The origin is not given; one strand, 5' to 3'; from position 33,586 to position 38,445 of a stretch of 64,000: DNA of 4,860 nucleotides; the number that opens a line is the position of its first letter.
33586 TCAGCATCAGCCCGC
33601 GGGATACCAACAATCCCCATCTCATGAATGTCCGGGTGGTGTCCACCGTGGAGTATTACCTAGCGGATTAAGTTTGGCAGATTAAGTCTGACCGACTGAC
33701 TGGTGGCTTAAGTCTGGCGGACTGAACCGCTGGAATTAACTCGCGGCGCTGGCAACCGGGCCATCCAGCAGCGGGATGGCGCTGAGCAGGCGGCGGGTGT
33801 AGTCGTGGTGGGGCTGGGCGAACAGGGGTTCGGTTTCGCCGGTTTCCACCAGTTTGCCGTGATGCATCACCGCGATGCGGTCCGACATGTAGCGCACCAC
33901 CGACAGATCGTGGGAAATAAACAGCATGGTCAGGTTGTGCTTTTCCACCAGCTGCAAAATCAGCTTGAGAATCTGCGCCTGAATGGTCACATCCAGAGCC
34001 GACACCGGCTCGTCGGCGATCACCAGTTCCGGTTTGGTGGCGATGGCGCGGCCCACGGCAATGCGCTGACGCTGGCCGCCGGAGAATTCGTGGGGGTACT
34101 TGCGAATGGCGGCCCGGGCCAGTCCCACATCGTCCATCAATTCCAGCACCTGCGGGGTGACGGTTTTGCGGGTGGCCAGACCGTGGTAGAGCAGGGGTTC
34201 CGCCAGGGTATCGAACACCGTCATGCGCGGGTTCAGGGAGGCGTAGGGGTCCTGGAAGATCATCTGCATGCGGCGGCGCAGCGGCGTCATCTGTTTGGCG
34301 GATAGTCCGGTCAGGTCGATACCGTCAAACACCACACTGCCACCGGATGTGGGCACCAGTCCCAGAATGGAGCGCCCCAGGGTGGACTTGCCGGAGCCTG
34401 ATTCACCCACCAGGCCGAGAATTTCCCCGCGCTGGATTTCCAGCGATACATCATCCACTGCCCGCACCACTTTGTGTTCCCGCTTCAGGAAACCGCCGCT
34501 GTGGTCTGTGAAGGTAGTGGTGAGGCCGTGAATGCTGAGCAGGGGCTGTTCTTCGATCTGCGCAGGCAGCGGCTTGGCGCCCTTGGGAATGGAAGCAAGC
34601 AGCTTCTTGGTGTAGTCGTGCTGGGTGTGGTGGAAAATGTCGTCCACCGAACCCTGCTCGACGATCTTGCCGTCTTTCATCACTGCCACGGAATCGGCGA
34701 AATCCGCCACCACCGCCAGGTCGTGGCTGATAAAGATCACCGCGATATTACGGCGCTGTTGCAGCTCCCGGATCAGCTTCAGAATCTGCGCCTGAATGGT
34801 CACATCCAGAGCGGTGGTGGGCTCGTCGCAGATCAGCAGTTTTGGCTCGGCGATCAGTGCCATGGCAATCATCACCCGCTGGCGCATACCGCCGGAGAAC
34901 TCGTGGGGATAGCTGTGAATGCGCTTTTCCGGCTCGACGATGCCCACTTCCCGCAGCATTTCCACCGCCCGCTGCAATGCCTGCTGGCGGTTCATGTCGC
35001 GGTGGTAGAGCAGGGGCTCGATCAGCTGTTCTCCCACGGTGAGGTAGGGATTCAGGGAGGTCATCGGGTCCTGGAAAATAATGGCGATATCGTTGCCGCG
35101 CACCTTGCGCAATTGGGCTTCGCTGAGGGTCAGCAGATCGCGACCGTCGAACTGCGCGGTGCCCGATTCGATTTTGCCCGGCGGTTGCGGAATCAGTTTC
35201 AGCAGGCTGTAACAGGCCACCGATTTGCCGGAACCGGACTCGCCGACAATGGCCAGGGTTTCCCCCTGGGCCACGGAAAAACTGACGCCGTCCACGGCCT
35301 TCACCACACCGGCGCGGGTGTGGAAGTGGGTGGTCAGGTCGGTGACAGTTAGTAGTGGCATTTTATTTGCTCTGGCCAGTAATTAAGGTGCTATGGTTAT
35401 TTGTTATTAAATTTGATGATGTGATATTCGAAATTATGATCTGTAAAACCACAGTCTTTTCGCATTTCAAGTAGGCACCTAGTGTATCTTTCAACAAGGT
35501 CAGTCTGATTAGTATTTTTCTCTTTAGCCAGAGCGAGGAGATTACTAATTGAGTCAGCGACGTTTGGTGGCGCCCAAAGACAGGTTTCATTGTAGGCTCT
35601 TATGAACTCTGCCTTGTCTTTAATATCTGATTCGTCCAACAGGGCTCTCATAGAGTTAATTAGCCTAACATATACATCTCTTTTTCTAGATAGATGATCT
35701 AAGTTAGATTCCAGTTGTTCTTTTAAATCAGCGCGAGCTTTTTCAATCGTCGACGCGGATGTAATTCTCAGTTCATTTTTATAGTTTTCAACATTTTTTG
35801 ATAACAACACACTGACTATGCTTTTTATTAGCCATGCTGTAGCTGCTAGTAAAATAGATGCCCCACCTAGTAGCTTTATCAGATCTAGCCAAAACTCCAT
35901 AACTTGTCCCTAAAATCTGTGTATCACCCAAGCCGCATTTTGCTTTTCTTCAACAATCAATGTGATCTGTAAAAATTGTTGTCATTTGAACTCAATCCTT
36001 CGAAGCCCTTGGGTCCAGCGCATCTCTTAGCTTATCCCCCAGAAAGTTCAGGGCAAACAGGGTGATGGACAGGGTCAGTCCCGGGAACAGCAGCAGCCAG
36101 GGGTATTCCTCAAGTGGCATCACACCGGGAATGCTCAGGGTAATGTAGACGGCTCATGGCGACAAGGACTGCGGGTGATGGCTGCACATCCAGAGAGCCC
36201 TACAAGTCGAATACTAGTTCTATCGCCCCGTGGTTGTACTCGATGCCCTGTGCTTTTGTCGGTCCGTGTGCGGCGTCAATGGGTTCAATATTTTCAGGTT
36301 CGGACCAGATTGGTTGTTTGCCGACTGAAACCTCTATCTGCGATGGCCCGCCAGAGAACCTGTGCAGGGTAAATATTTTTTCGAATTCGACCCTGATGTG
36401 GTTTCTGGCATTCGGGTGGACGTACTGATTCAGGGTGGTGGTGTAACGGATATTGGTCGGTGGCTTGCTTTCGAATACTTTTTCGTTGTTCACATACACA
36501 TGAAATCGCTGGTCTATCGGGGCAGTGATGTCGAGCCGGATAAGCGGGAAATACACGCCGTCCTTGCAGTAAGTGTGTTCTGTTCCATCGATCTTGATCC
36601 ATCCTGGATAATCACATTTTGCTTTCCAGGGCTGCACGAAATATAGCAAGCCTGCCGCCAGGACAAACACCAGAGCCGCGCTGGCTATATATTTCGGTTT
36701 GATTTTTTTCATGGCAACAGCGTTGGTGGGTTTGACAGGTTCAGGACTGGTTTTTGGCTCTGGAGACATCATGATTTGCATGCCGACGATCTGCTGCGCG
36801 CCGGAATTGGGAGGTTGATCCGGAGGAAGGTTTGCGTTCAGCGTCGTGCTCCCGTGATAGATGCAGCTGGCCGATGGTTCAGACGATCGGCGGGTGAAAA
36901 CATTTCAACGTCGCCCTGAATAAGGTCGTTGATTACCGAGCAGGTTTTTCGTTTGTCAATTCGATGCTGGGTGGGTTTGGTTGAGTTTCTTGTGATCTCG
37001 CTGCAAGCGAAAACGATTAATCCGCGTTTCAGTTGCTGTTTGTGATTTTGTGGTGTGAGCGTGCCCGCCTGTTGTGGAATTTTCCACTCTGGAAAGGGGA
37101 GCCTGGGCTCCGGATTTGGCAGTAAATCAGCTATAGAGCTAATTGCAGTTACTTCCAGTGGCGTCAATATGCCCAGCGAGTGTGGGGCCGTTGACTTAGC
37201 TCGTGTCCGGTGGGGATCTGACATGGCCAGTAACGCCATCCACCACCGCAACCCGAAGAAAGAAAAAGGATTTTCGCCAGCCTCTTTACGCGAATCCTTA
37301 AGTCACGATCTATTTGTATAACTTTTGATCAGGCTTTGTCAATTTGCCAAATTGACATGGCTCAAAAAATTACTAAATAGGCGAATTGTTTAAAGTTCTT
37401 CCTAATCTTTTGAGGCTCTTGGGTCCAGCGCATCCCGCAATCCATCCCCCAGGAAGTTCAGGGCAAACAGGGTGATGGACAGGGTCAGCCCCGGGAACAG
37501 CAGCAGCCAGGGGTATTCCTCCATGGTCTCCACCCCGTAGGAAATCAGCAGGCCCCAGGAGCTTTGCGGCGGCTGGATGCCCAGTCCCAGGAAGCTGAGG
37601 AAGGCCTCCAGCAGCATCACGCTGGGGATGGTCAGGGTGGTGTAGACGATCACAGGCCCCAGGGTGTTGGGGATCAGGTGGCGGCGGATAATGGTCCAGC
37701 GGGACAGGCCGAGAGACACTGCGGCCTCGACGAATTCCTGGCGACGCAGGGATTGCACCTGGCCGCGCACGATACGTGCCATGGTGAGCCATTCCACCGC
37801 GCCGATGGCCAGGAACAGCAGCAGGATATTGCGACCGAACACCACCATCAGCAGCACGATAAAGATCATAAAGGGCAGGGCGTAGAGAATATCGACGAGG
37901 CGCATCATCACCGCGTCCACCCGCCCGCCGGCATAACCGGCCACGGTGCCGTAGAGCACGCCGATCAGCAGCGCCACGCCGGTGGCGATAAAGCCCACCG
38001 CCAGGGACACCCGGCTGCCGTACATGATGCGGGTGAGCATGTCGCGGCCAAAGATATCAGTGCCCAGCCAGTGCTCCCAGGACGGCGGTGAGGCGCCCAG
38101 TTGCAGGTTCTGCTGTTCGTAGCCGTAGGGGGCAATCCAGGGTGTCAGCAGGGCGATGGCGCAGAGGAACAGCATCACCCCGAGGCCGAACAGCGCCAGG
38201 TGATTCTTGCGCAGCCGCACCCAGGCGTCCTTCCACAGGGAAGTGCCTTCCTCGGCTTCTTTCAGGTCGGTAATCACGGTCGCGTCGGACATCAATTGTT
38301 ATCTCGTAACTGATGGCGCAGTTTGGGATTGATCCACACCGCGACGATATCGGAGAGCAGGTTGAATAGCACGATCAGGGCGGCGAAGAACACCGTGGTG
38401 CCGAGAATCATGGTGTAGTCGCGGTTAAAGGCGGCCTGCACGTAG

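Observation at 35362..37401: opp operon split by a two-cassette AT-rich insert carrying its own oppC 3' end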

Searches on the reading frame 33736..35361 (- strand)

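Call 6: search_protein_families(library=pfam, proteins=[window:33736-35361:-], max_evalue=0.1)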
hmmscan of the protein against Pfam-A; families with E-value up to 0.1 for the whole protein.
window:33736-35361:- (541 aa): 28 families (the best 25 are shown)
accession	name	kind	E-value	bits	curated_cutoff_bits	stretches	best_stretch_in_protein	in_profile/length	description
PF00005.33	ABC_tran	-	6.9e-66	221.5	25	2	303-453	2-136/137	ABC transporter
PF08352.17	oligo_HPY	-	3.7e-13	50.1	27.1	2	234-266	1-33/65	Oligopeptide/dipeptide transporter, C-terminal region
PF13304.12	AAA_21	-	1.7e-11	45.2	27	1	132-218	220-303/304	AAA domain, putative AbiEii toxin, Type IV TA system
PF13401.12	AAA_22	-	3.5e-08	34.2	27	2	36-211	8-121/130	AAA domain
PF02463.25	SMC_N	-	3.4e-07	30.3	40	1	35-229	26-213/220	RecF/RecN/SMC N terminal domain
PF13191.12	AAA_16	-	4.3e-07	31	32.6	2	310-348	22-60/167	AAA ATPase domain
PF13555.12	AAA_29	-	1.3e-06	28.4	27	1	303-328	13-38/61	P-loop containing region of AAA domain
PF20703.3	nSTAND1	-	5.1e-06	26.8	27.1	1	280-338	5-57/379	Novel STAND NTPase 1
PF01078.27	Mg_chelatase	-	0.0013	18.6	20.3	0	21-59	10-48/207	Magnesium chelatase, subunit ChlI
PF01580.24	FtsK_SpoIIIE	-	0.0013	18.6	24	0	35-54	41-60/221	FtsK/SpoIIIE family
PF00006.31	ATP-synt_ab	-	0.0017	18.5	29.5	0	20-52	2-33/213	ATP synthase alpha/beta family, nucleotide-binding domain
PF13166.12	AAA_13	-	0.0018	17.5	36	1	442-497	525-582/713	AAA domain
PF03193.22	RsgA_GTPase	-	0.0019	18.5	30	0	302-334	97-128/174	RsgA GTPase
PF05729.18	NACHT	-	0.0042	17.4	26.7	0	317-333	5-21/167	NACHT domain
PF20720.3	nSTAND3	-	0.0056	16.8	27.2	0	309-333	14-38/155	Novel STAND NTPase 3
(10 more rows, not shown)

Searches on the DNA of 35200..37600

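Call 90: search_rna_families(source=window, start=35200, end=37600, threshold=evalue, max_evalue=1)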
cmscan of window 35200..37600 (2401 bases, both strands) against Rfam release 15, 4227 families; matches with E-value up to 1: 0.
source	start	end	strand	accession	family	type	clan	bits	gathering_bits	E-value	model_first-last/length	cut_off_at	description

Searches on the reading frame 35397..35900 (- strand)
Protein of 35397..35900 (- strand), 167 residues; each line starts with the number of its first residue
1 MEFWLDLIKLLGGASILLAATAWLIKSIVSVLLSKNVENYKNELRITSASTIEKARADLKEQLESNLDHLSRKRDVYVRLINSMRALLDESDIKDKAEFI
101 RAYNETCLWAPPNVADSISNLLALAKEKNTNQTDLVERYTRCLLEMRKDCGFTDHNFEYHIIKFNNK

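Call 6: search_protein_families(library=pfam, proteins=[window:35397-35900:-], max_evalue=0.1)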
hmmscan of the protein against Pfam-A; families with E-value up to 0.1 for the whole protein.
window:35397-35900:- (167 aa): 1 family
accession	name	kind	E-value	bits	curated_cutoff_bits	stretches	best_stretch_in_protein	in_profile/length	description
PF17324.7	BLI1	-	0.056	14.6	26.9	0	40-99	48-106/111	BLOC-1 interactor 1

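Call 23: search_protein_families(library=padloc, proteins=[window:35397-35900:-], max_evalue=0.1)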
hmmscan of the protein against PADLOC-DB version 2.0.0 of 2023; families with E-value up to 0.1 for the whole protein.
window:35397-35900:- (167 aa): 2 families
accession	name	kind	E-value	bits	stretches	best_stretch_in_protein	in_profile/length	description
PDLC01032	Csx1/Csm6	-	0.0043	14.3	1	27-107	187-264/412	CARF+HEPN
PDLC03825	spbK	-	0.0058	14.1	1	34-155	18-134/308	-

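Call 24: find_homologous_proteins(query=window:35397-35900:-)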
Query window:35397-35900:- (167 aa): 3 proteins with E <= 0.001 among 154 candidates.
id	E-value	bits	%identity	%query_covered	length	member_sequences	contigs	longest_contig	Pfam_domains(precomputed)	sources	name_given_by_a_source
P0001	3.9e-103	360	100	100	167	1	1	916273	-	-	-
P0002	3.0e-58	214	65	100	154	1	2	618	-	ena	-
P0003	5.5e-58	213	63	100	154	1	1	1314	-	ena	-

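Call 25: find_encoding_contigs(protein=P0003, flank=5000)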
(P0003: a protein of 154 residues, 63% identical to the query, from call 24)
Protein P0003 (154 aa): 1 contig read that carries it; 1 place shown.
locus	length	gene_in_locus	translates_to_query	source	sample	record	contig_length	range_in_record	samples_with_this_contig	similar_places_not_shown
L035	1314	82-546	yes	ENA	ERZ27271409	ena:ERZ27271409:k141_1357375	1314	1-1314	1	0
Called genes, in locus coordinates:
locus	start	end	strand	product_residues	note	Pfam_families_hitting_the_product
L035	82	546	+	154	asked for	-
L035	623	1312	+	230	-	?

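Call 26: find_encoding_contigs(protein=P0002, flank=5000)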
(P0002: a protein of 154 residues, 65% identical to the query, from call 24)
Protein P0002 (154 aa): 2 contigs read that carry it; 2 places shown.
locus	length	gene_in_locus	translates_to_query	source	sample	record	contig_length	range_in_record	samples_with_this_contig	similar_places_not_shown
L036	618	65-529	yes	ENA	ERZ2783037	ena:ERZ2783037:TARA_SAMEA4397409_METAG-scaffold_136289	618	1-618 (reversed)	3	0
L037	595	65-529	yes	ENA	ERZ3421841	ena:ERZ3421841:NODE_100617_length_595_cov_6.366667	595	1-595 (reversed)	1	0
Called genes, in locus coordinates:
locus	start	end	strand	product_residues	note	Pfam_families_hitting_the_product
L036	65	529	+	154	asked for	-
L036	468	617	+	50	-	?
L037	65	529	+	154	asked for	-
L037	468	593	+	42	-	?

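Call 75: predict_structure(alignment_id=A2)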
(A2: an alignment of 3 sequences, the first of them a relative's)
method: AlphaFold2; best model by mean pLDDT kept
length: 167 residues; sequences in the alignment: 3
mean_pLDDT: 64.9   pTM: 0.45
mean pLDDT of the five models: 64.9, 60.7, 59.3, 54.0, 49.1
residues with pLDDT >= 90: 0; 70-90: 47; 50-70: 106; < 50: 14
segments of 3 or more residues with pLDDT < 50: 154-167
pLDDT, mean of each block of 10 residues (from residue 1): 61 68 67 63 59 71 64 68 65 64 72 77 68 69 72 49 38
secondary structure, 60 per line:
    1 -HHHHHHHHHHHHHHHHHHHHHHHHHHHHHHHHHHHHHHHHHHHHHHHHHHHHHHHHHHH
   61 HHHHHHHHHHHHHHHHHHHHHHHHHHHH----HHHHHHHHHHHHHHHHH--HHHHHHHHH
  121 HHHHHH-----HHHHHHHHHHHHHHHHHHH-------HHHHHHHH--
elements in order: H2-88 H93-109 H112-126 H132-150 H158-165

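Call 92: search_dna_similar(query=window:35397-35900:-, collection=plasmids, mode=protein, max_evalue=0.001, max_rows=5)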
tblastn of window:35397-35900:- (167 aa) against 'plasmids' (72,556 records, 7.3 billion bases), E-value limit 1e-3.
No match.

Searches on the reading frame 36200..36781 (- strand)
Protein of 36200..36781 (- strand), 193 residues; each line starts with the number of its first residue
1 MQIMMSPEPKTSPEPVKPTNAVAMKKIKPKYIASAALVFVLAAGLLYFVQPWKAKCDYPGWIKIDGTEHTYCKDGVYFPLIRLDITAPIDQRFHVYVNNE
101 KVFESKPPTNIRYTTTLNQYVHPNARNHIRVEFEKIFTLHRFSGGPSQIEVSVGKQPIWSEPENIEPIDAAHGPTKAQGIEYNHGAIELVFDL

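Call 6: search_protein_families(library=pfam, proteins=[window:36200-36781:-], max_evalue=0.1)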
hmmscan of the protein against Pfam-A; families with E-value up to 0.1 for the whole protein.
window:36200-36781:- (193 aa): 0 families

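Call 23: search_protein_families(library=padloc, proteins=[window:36200-36781:-], max_evalue=0.1)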
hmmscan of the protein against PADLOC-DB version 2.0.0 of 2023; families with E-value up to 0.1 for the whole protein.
window:36200-36781:- (193 aa): 0 families

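Call 47: find_homologous_proteins(query=window:36200-36781:-)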
Query window:36200-36781:- (193 aa): 1 proteins with E <= 0.001 among 249 candidates.
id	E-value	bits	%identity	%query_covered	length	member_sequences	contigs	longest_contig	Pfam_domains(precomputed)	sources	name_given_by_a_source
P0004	3.8e-105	368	93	88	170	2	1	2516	-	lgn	-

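Call 48: find_encoding_contigs(protein=P0004, flank=5000)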
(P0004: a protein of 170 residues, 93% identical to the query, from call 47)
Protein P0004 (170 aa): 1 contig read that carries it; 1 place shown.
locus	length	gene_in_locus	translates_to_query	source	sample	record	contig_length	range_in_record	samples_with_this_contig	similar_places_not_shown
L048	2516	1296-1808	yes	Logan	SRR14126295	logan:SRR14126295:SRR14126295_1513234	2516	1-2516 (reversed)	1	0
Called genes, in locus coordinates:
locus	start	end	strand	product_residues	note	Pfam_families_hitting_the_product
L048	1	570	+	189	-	?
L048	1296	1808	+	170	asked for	-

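Call 76: predict_structure(alignment_id=A3)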
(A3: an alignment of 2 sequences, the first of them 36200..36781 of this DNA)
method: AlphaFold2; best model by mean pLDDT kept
length: 193 residues; sequences in the alignment: 2
mean_pLDDT: 56.9   pTM: 0.50
mean pLDDT of the five models: 56.9, 46.3, 46.3, 45.1, 44.9
residues with pLDDT >= 90: 0; 70-90: 49; 50-70: 68; < 50: 76
segments of 3 or more residues with pLDDT < 50: 1-29, 43-53, 151-178
pLDDT, mean of each block of 10 residues (from residue 1): 42 42 44 49 47 54 54 66 70 83 72 72 78 72 55 39 33 39 69 66
secondary structure, 60 per line:
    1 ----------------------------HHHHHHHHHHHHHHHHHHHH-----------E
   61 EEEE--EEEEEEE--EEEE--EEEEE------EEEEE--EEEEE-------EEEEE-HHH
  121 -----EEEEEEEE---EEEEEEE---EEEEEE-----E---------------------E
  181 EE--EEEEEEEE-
elements in order: H29-48 E60-64 E67-73 E76-79 E82-86 E93-97 E100-104 E112-116 E126-133 E137-143 E147-152 E180-182 E185-192

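Call 91: search_dna_similar(query=window:36200-36781:-, collection=plasmids, mode=protein, max_evalue=0.001, max_rows=5)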
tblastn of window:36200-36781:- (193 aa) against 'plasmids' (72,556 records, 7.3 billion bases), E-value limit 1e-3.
No match.

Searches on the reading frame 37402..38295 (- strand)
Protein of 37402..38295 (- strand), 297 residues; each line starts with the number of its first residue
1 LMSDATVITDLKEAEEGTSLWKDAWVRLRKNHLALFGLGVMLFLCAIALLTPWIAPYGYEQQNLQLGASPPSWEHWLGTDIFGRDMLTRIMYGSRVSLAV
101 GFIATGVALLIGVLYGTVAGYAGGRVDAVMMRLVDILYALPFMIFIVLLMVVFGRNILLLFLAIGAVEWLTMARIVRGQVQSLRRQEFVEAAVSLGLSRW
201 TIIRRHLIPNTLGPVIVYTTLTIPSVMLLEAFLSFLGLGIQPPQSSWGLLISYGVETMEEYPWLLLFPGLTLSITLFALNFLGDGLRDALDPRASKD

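Call 6: search_protein_families(library=pfam, proteins=[window:37402-38295:-], max_evalue=0.1)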
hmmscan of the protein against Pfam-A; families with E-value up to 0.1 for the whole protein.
window:37402-38295:- (297 aa): 2 families
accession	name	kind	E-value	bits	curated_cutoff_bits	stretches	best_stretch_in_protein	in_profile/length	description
PF00528.27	BPD_transp_1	-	4.5e-33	115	26.4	1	112-295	1-183/184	Binding-protein-dependent transport system inner membrane component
PF12911.12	OppC_N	-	6e-18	64.9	23.9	1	19-65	1-47/53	N-terminal TM domain of oligopeptide transport permease C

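Call 59: find_related_loci(query=window:37402-38295:-, collection=genome_contigs, flank=6000)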
Query window:37402-38295:- (297 aa) in genome_contigs; peptide patterns used: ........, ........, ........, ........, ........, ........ (x = any residue, [..] = any of these).
600 stretches matched a pattern (row limit reached: there are more); 591 encode a relative of the query (tblastn E <= 1e-3); the best 80 are kept; 80 distinct loci.
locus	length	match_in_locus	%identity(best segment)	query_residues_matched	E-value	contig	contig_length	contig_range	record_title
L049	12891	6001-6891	97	1-297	0e+0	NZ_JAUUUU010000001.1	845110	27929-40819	Porticoccus litoralis strain DSM 25064 Scaffold1, whole genome shotgun sequence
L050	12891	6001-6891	95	1-297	0e+0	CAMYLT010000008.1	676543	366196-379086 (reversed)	MAG: uncultured Porticoccus sp. isolate Biocath_Gamma_027 genome assembly, contig: k127_30036, whole genome shotgun sequ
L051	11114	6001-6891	94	1-297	0e+0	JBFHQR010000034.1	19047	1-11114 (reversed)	MAG: Porticoccus sp. isolate Mix_sand08.2021.06.Z.10 k141_231048_length_19047_cov_9.2471, whole genome shotgun sequence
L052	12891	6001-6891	90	1-297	3e-174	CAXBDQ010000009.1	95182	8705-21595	MAG TPA_asm: uncultured Porticoccus sp. isolate ERR2762127_binner13_Refined_46 genome assembly, contig: ERZ3421847.131,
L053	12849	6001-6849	91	15-297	2e-171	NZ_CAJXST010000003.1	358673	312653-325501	MAG: uncultured Porticoccus sp. isolate SRR3933385_bin.7_MetaBAT_v2.12.1_MAG, whole genome shotgun sequence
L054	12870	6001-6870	89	8-297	1e-170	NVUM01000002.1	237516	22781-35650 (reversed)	MAG: Porticoccus sp. isolate NORP89 Contig_source1383C_101, whole genome shotgun sequence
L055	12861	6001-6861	86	11-297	5e-165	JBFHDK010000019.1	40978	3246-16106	MAG: Porticoccaceae bacterium isolate Mix_sand07.2021.05.D.30 k141_1178874_length_40978_cov_10.6166, whole genome shotgu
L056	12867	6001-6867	85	9-297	7e-163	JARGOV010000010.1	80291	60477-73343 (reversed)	MAG: Porticoccaceae bacterium isolate bin_ji_oxhcr1.003 NODE_257_length_80291_cov_35.435004, whole genome shotgun sequen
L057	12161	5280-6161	83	4-297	1e-162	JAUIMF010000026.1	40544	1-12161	MAG: Gammaproteobacteria bacterium isolate Co_bin.81 NODE_6283_length_40544_cov_1.495386, whole genome shotgun sequence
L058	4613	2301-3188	82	2-297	1e-165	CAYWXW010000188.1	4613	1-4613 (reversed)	MAG TPA_asm: uncultured Porticoccaceae bacterium isolate binchicken_co405_56 genome assembly, contig: NODE_28903_length_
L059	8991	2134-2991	83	12-297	2e-161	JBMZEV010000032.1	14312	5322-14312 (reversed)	MAG: Porticoccaceae bacterium isolate ME_XS_2302_1_bin_32 ME_XS_2302_1_bin_32_31, whole genome shotgun sequence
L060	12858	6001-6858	83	12-297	7e-161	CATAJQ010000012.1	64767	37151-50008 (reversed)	MAG: Cellvibrionales bacterium UBA7375 isolate bin.232 MAG genome assembly, contig: k119_2598961, whole genome shotgun s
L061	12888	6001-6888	81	2-297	2e-160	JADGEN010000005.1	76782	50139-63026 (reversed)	MAG: Halieaceae bacterium isolate BB37 NODE_5_length_76782_cov_5.730148, whole genome shotgun sequence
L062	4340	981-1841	83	11-297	3e-164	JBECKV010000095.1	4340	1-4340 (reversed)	MAG: Porticoccaceae bacterium isolate ETDI28 k127_586164, whole genome shotgun sequence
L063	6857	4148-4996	83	15-297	1e-159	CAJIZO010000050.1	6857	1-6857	MAG: Flavobacteriaceae bacterium TMED48 isolate FRAM18_bin288 genome assembly, contig: FRAM18_bin288-50, whole genome sh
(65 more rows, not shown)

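Call 74: find_encoding_contigs(protein=window:37402-38295:-, flank=6000, max_places=10)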
Protein window:37402-38295:- (297 aa): no gene with exactly this product is on record in the collection.
